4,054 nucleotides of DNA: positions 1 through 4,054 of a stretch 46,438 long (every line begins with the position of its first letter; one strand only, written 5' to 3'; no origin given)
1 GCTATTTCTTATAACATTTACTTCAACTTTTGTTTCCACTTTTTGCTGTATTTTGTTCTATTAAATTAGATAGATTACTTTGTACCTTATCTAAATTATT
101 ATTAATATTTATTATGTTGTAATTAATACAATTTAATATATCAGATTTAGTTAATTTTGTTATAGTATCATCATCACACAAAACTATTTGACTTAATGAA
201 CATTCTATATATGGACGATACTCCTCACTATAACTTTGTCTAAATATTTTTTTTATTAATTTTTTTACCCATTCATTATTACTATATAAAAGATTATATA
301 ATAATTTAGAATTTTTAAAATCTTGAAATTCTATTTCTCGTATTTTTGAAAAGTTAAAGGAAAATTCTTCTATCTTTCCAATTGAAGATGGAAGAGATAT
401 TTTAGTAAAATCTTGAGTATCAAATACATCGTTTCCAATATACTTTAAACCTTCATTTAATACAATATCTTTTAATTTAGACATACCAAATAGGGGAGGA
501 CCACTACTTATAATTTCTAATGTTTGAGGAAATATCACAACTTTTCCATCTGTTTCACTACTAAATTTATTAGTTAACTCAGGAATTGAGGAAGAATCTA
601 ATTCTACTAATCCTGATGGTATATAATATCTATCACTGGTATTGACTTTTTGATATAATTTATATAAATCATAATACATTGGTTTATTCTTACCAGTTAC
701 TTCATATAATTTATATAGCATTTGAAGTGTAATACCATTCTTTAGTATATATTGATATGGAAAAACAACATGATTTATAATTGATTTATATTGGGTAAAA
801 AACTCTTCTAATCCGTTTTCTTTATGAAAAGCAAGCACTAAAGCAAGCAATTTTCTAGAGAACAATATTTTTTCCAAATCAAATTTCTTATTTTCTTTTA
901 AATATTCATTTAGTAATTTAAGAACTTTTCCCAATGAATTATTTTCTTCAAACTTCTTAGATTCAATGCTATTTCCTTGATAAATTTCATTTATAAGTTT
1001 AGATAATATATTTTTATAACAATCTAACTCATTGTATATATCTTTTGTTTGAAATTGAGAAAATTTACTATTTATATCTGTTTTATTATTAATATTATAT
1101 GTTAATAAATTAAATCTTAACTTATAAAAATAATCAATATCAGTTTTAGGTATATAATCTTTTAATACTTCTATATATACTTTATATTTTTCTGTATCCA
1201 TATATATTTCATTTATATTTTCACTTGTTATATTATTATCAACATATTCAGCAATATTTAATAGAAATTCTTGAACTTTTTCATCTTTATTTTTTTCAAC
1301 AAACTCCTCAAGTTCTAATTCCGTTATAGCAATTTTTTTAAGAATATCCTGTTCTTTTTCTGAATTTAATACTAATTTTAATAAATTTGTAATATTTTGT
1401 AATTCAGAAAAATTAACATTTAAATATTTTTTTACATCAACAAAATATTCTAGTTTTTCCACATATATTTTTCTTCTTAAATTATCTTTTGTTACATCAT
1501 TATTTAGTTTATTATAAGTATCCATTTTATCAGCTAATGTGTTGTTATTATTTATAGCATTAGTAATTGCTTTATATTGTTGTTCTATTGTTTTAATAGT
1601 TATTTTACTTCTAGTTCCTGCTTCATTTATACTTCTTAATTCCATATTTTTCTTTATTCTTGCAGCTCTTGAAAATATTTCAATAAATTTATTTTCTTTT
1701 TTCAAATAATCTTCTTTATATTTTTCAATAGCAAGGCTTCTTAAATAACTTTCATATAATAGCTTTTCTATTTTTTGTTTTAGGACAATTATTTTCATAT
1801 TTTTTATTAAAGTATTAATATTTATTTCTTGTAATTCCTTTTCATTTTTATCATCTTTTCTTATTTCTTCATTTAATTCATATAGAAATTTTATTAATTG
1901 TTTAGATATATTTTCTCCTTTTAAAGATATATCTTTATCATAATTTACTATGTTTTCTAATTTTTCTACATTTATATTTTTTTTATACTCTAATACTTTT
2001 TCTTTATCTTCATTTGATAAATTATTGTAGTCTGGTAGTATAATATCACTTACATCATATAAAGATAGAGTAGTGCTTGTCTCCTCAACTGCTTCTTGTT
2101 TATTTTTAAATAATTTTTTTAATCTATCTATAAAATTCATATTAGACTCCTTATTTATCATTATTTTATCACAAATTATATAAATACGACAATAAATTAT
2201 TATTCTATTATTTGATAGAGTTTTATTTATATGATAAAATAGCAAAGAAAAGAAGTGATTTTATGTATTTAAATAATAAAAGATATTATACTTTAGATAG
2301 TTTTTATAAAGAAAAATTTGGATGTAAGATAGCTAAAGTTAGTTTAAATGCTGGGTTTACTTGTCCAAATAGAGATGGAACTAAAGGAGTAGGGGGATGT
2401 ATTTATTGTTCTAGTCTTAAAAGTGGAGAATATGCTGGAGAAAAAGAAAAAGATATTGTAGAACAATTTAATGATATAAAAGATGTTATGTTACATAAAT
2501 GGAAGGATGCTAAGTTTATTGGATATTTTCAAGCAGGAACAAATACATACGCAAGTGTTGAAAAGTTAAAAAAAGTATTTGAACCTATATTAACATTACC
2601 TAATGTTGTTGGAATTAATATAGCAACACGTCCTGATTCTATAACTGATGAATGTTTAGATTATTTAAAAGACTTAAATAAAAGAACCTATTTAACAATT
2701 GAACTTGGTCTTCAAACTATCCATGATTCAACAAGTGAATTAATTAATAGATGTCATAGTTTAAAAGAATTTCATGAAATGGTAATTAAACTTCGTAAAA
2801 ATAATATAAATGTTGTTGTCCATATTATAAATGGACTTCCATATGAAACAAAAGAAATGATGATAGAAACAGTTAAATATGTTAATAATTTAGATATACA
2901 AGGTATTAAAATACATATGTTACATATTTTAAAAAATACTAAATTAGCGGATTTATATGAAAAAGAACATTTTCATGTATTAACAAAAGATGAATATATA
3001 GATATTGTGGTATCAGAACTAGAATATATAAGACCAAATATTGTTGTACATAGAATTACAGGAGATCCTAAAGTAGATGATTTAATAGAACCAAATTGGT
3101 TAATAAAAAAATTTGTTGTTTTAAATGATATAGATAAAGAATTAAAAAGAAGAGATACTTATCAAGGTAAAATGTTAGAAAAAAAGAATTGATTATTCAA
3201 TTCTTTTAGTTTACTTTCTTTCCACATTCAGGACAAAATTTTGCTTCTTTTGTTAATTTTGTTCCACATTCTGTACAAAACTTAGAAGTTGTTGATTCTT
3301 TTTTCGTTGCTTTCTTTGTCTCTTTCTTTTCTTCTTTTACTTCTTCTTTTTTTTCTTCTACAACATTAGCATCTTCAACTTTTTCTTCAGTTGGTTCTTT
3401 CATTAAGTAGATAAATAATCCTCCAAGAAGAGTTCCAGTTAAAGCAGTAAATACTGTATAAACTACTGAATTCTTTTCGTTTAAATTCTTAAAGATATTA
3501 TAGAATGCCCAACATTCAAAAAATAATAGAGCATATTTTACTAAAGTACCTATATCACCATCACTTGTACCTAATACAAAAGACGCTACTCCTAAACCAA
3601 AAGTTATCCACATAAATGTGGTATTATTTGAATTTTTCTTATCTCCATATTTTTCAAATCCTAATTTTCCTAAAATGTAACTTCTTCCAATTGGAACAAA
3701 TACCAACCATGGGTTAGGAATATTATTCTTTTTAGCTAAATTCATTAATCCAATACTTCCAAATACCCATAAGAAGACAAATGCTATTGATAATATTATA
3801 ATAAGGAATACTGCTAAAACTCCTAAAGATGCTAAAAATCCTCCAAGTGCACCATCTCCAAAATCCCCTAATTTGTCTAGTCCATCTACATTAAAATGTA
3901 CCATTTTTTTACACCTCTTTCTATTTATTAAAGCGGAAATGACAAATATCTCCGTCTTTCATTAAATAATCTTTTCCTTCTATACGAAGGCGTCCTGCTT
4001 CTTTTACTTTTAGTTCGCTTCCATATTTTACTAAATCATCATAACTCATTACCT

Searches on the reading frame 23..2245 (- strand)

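Call 47: search_protein_families(library=pfam, proteins=[window:23-2245:-], max_evalue=0.00001)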
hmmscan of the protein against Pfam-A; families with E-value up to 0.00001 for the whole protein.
window:23-2245:- (740 aa): 1 family
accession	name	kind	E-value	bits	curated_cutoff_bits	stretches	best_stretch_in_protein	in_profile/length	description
PF13306.12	LRR_5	-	8.8e-09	35.8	27.7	1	566-642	12-88/127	BspA type Leucine rich repeat region (6 copies)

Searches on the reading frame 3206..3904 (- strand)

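Call 47: search_protein_families(library=pfam, proteins=[window:3206-3904:-], max_evalue=0.00001)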
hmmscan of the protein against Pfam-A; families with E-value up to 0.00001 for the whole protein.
window:3206-3904:- (232 aa): 2 families
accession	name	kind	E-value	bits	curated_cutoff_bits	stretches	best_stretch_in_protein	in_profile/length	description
PF13240.11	Zn_Ribbon_1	-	5.6e-08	32.8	25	1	209-231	1-23/23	zinc-ribbon domain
PF13248.11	Zn_ribbon_3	-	9.3e-06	25.4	27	0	210-230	5-25/26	zinc-ribbon domain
